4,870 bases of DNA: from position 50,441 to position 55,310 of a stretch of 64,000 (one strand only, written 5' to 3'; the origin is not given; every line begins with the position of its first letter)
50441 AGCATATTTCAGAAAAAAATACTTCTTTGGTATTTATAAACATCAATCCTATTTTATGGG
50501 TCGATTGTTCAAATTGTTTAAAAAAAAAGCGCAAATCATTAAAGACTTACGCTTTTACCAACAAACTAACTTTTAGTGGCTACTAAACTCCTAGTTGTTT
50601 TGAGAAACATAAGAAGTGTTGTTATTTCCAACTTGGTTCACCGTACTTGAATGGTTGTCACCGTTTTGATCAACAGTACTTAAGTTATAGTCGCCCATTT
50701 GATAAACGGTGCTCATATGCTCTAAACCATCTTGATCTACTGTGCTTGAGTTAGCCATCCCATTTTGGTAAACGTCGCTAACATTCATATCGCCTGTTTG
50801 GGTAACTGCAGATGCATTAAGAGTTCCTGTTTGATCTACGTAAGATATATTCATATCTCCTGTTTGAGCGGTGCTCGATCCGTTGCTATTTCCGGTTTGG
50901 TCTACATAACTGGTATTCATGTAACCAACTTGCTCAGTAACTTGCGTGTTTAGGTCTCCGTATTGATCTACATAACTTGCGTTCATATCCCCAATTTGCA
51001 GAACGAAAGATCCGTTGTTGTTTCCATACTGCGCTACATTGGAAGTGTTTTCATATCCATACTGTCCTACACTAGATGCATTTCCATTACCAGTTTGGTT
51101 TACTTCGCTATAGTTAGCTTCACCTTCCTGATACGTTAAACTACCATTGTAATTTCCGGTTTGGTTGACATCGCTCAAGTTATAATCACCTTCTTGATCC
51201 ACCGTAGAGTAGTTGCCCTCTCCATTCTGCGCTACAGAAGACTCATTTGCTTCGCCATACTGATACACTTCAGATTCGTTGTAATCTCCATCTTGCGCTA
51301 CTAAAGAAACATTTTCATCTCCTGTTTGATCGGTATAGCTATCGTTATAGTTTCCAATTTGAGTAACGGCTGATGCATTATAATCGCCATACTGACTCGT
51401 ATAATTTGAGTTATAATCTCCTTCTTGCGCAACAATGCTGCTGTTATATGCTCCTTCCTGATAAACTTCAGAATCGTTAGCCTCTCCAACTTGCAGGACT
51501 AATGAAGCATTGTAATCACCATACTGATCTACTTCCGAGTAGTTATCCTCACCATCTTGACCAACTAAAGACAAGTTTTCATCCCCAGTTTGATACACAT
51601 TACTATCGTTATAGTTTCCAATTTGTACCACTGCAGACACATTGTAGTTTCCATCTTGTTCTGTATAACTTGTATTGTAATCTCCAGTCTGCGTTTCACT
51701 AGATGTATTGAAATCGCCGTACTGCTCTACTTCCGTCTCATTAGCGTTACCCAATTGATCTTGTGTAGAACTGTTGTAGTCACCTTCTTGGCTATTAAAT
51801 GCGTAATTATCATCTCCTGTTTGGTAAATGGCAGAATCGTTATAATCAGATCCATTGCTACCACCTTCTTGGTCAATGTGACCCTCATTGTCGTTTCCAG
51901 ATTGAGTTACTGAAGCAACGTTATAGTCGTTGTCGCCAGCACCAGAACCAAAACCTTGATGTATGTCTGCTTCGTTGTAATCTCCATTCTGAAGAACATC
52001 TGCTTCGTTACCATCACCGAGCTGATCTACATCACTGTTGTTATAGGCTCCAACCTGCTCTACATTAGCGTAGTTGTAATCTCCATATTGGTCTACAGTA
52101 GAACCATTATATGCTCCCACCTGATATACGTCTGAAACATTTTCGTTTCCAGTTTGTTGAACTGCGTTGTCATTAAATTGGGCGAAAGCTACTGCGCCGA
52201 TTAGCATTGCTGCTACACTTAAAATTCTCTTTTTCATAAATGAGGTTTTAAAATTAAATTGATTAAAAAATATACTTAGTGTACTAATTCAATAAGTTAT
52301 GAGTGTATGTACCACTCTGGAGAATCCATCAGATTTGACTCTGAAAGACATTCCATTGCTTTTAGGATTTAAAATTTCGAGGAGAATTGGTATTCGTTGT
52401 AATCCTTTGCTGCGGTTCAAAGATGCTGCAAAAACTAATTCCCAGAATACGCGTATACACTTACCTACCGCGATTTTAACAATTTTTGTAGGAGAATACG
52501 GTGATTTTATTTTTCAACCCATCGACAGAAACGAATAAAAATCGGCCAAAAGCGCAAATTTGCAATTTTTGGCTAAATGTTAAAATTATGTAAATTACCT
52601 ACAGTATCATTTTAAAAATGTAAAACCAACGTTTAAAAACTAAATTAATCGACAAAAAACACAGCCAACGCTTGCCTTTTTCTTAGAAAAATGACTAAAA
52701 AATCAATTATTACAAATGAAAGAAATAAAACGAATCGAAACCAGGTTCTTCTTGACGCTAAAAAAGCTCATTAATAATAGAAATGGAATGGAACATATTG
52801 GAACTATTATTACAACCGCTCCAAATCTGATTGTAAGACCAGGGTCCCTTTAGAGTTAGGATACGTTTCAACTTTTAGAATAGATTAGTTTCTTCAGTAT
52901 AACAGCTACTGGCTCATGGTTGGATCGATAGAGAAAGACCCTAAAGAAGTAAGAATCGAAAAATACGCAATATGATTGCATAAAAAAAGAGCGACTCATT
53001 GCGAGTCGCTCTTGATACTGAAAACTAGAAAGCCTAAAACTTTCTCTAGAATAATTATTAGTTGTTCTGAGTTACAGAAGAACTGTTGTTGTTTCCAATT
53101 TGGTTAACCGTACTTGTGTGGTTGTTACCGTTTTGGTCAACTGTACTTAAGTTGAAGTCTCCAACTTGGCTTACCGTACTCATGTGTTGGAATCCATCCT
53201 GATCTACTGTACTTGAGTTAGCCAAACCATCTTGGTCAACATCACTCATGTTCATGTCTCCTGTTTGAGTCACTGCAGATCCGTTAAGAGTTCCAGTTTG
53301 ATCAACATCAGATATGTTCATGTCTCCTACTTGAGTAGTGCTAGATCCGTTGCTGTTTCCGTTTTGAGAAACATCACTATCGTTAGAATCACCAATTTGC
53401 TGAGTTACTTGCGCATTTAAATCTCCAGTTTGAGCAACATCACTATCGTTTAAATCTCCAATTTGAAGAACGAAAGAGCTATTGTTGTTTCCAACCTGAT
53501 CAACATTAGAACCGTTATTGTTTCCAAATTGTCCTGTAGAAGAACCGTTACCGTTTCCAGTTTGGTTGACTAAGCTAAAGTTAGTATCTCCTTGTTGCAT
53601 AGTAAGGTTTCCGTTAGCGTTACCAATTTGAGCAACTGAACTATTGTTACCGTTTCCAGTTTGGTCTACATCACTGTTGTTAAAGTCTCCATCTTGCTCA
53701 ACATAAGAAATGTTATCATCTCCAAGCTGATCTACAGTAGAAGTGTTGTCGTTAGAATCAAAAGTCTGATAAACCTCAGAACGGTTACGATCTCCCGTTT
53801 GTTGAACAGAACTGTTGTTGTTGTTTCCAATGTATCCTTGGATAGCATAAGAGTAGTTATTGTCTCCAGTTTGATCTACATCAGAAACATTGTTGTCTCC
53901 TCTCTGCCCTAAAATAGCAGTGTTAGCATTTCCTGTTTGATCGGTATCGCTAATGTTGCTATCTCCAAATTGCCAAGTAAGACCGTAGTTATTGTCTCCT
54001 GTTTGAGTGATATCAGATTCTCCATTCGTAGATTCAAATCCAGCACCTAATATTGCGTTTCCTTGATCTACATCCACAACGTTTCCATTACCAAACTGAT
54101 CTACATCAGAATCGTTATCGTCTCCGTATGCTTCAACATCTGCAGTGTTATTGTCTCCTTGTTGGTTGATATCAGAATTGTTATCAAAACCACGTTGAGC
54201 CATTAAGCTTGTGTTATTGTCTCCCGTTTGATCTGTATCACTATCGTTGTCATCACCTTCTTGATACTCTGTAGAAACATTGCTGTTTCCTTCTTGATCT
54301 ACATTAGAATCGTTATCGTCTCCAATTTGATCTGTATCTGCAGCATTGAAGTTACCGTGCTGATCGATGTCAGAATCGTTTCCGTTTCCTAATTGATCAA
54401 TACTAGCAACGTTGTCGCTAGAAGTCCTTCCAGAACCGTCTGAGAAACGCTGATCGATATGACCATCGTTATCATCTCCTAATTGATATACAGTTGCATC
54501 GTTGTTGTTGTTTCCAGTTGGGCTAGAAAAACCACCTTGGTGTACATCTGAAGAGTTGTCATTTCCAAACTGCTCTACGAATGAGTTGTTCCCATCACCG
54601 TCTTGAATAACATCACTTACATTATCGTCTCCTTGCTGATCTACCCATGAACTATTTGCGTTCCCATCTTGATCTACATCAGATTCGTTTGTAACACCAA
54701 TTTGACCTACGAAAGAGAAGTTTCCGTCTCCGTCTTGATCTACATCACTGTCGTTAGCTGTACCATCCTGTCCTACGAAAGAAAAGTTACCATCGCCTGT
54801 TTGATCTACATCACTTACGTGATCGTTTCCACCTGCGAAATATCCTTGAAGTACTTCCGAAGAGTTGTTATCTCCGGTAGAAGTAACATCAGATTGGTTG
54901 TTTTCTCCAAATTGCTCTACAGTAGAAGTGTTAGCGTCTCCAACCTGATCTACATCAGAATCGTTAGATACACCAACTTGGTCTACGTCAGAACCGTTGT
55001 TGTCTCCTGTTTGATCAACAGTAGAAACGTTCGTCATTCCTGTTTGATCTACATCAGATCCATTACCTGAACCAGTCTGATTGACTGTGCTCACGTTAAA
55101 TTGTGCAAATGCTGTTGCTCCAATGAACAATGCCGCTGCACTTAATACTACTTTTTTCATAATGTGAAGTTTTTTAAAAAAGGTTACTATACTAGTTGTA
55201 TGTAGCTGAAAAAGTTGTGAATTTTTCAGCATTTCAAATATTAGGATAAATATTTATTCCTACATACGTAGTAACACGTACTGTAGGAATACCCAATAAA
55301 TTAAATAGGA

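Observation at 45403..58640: Array of five giant, individually terminated curlin genes feeding one secretion operon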

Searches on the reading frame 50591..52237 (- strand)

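Call 3: search_protein_families(library=pfam, proteins=[window:50591-52237:-], max_evalue=0.01)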
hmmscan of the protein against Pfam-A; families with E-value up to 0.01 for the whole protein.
window:50591-52237:- (548 aa): 1 family
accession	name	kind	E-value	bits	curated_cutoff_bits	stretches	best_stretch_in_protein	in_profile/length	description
PF07012.17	Curlin_rpt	-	5.5e-70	231.4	20.7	17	510-537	7-34/34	Curlin associated repeat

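Call 4: search_protein_families(library=ncbifam, proteins=[window:50591-52237:-], max_evalue=0.01)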
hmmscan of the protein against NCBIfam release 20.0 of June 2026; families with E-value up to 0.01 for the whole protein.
window:50591-52237:- (548 aa): 3 families
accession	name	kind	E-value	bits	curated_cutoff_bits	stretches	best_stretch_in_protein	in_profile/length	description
NF007506.1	PRK10101.1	equivalog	6.8e-72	240.1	165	7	198-284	43-130/151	curli minor subunit CsgB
NF007470.1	PRK10051.1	equivalog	5.5e-46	156.2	160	6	447-547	48-150/150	curli major subunit CsgA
NF041685.1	ant_diox_AndAd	equivalog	0.0033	17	230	0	245-290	103-146/155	anthranilate 1,2-dioxygenase small subunit AndAd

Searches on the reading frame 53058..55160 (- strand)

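Call 3: search_protein_families(library=pfam, proteins=[window:53058-55160:-], max_evalue=0.01)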
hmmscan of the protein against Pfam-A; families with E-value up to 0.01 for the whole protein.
window:53058-55160:- (700 aa): 1 family
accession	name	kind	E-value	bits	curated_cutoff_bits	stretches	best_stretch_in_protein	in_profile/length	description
PF07012.17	Curlin_rpt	-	6.3e-80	263.2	20.7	24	330-357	7-34/34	Curlin associated repeat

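Call 4: search_protein_families(library=ncbifam, proteins=[window:53058-55160:-], max_evalue=0.01)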
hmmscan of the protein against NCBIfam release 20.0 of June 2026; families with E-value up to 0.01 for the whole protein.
window:53058-55160:- (700 aa): 2 families
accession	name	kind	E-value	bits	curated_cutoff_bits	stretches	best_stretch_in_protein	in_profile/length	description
NF007506.1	PRK10101.1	equivalog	3.3e-79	263.9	165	11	439-531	47-137/151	curli minor subunit CsgB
NF007470.1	PRK10051.1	equivalog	1.9e-48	164.2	160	7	618-698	68-149/150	curli major subunit CsgA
